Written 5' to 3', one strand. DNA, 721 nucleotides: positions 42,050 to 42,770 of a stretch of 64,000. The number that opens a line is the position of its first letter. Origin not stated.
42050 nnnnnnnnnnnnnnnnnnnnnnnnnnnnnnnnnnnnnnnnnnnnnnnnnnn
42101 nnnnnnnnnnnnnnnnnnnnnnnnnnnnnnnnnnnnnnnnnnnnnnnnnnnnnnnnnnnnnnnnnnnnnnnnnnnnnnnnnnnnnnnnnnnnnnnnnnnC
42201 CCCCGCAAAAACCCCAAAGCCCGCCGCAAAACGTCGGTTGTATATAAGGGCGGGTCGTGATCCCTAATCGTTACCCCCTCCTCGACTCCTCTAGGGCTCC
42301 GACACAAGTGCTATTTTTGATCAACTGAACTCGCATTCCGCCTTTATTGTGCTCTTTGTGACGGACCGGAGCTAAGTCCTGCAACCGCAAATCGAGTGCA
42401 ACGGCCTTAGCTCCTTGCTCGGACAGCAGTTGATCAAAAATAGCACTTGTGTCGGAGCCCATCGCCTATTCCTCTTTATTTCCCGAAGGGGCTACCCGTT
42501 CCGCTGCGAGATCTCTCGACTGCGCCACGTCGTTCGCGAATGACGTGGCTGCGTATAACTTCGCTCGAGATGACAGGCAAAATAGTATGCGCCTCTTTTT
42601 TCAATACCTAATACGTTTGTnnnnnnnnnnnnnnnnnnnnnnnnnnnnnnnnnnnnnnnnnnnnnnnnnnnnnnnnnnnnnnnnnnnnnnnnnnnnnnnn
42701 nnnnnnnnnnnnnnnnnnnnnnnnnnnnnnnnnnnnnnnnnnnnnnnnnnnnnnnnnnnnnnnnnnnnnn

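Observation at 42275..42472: Core of element A3 is inverted relative to its conserved flanks, suggesting an invertible (inverton-like) switch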

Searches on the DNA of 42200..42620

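Call 23: search_rna_families(source=window, start=42200, end=42620, threshold=evalue, max_evalue=10, show_alignments=2)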
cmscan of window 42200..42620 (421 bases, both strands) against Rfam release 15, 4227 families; matches with E-value up to 10: 3.
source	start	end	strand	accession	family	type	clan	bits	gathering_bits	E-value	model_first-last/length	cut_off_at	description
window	42294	42462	+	RF03631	MIR3440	Gene; miRNA;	-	32.8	105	2.1e-05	1-127/127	no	MIR3440 microRNA precursor family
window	42398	42480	-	RF01424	snoR118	Gene; snRNA; snoRNA; CD-box;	CL00071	13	44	5.2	1-92/92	no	small nucleolar RNA snoR118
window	42428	42480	-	RF01514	Afu_513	Gene; snRNA; snoRNA; CD-box;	-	11.5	48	4.1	1-103/103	no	A. fumigatus snoRNA Afu_513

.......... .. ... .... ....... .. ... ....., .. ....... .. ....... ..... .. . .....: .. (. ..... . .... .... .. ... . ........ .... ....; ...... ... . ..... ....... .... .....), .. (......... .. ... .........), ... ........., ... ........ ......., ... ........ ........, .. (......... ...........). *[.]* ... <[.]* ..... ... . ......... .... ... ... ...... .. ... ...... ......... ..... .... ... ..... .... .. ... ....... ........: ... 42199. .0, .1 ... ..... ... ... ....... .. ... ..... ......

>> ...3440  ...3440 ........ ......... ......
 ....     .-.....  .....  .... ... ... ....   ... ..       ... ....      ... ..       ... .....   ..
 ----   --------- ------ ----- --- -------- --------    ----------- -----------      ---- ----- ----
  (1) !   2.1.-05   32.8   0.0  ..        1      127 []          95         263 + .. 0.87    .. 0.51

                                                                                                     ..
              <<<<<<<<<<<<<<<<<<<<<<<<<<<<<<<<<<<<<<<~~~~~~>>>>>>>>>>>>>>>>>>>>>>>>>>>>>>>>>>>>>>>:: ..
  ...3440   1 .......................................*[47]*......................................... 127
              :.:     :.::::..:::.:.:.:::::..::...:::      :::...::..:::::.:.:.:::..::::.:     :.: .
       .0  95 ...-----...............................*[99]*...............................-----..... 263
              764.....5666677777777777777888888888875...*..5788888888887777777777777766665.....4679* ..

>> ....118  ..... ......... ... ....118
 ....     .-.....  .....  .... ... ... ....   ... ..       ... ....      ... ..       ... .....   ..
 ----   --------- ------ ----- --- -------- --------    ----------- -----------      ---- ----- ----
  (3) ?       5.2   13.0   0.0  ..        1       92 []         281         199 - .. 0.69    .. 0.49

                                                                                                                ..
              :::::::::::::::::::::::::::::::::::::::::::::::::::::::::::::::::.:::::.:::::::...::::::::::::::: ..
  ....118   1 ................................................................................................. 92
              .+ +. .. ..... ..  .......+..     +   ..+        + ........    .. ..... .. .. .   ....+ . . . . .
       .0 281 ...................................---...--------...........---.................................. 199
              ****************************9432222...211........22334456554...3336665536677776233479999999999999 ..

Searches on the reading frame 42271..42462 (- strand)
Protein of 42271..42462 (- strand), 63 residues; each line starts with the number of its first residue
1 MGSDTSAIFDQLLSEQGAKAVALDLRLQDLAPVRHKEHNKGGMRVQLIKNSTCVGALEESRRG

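Call 57: find_encoding_contigs(protein=window:42271-42462:-, flank=1500, max_places=10)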
Protein window:42271-42462:- (63 aa): no gene with exactly this product is on record in the collection.
